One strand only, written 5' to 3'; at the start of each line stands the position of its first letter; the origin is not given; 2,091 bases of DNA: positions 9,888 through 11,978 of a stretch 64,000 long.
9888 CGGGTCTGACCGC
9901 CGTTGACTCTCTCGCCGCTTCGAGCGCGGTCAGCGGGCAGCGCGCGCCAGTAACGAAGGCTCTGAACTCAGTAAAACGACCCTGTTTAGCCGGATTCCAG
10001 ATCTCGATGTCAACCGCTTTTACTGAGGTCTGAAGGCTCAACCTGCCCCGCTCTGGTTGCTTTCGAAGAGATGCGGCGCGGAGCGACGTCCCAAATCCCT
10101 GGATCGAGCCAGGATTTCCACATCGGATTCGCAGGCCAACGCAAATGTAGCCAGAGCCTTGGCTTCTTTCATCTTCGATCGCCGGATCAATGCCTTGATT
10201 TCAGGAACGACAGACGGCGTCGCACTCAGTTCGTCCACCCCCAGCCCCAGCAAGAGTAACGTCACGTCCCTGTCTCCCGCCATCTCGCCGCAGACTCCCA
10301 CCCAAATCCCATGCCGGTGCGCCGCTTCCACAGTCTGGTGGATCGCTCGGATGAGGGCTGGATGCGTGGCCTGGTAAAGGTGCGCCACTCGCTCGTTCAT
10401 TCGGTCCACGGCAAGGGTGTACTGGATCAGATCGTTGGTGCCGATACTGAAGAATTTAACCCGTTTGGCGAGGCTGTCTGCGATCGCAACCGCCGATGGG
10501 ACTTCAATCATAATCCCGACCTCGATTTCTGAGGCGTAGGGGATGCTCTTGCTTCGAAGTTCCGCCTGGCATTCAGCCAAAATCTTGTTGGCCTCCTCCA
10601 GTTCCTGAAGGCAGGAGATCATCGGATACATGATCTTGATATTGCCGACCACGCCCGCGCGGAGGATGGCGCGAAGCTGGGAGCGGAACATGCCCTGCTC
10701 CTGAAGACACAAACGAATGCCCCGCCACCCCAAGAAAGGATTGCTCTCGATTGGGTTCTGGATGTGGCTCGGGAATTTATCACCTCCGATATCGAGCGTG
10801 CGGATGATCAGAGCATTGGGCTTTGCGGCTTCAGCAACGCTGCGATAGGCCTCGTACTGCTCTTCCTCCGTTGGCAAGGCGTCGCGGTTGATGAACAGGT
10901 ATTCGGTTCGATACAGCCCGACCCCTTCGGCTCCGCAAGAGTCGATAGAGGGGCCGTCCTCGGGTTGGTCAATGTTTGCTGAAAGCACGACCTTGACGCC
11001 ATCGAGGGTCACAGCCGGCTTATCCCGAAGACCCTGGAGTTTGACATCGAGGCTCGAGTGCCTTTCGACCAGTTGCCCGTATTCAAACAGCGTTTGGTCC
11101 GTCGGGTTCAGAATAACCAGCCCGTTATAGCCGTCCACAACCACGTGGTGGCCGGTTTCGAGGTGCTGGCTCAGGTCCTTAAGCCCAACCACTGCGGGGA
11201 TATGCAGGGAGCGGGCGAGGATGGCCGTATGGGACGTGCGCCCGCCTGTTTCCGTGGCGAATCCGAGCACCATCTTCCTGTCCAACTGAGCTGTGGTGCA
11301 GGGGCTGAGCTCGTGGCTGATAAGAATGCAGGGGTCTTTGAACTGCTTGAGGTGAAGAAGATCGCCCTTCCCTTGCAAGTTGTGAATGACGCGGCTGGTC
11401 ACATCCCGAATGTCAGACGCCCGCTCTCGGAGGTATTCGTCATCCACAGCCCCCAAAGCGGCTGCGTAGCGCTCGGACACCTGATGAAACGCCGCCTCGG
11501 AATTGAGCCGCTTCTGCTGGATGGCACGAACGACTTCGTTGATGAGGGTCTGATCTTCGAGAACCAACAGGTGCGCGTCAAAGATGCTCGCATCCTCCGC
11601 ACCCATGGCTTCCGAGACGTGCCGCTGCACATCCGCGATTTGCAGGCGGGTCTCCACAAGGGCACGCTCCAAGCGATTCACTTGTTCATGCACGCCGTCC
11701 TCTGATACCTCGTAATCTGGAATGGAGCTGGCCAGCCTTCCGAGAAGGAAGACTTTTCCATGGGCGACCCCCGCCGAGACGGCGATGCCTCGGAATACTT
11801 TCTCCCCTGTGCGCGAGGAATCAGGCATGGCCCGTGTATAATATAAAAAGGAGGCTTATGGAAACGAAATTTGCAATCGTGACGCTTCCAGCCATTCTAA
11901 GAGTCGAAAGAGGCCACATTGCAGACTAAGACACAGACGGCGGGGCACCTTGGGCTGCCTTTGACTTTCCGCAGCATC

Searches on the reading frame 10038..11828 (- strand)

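Call 15: search_protein_families(library=pfam, proteins=[window:10038-11828:-], max_evalue=0.001)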
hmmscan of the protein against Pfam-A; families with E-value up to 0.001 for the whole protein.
window:10038-11828:- (596 aa): 4 families
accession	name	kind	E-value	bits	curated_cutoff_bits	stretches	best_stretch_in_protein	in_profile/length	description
PF02896.24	PEP-utilizers_C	-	2.1e-114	382.1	22.8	1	265-552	5-292/293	PEP-utilising enzyme, PEP-binding domain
PF05524.18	PEP-utilisers_N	-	7.6e-29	100.8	24.4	1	13-136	1-121/121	PEP-utilising enzyme, N-terminal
PF00391.29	PEP-utilizers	-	1.1e-23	83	23.1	1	163-236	1-72/72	PEP-utilising enzyme, mobile domain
PF03328.21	HpcH_HpaI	-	0.00021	21.1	25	1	371-508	64-185/221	HpcH/HpaI aldolase/citrate lyase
